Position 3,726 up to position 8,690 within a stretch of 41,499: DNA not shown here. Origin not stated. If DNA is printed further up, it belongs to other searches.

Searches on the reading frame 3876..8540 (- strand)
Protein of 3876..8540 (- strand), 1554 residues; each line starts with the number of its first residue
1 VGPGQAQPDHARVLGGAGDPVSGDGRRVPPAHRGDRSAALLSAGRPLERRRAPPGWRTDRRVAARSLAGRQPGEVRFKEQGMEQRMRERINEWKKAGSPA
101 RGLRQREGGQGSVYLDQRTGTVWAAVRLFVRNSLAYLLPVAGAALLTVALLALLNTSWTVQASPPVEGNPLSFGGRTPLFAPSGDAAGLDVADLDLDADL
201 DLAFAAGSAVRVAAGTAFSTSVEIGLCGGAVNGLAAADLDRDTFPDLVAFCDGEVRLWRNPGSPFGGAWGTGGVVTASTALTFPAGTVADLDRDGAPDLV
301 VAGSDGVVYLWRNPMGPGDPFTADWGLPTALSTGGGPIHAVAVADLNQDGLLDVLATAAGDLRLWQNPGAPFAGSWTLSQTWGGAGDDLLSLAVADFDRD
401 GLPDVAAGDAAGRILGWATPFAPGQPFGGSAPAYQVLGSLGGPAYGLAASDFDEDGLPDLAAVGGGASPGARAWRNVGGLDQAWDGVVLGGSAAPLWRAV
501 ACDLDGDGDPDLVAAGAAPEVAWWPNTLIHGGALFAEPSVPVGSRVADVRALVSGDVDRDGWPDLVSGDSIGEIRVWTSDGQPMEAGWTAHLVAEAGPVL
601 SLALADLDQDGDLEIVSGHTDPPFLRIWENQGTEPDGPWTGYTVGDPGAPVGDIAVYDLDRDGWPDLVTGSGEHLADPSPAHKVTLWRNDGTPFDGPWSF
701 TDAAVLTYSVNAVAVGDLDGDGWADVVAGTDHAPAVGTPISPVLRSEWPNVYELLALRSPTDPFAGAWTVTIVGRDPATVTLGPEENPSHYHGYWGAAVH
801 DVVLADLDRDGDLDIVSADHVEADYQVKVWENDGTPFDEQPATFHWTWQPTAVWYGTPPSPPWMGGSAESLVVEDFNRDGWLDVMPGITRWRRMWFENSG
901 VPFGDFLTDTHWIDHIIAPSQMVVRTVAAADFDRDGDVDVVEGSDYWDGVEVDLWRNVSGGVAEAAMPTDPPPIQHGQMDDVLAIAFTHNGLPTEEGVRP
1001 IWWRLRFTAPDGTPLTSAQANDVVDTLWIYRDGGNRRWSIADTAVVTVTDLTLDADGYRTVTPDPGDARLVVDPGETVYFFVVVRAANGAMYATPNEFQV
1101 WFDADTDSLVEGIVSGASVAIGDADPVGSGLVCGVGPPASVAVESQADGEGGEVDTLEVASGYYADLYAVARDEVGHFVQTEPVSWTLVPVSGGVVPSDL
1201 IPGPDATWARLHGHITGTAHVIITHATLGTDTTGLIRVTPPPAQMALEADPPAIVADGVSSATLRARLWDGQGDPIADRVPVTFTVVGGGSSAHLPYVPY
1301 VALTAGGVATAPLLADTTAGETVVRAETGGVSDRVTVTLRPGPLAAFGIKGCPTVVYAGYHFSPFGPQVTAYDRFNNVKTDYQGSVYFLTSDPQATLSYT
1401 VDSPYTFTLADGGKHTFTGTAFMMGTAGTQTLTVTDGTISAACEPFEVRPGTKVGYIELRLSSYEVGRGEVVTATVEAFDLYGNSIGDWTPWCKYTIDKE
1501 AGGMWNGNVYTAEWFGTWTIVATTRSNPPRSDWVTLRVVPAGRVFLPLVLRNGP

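Call 12: search_protein_families(library=pfam, proteins=[window:3876-8540:-], max_evalue=0.0001)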
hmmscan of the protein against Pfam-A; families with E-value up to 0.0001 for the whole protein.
window:3876-8540:- (1554 aa): 4 families
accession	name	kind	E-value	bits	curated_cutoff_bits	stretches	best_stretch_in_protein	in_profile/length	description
PF13517.12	FG-GAP_3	-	1.8e-59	198.6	26.9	8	290-355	1-60/61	FG-GAP-like repeat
PF01839.29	FG-GAP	-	9e-28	96.1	22.1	0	711-733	3-25/37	FG-GAP repeat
PF02369.22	Big_1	-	7.7e-08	32.8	34.9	1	1245-1338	2-91/93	Bacterial Ig-like domain (group 1)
PF09134.16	Invasin_D3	-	2.8e-07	31.4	33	1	1243-1338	3-94/98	Invasin, domain 3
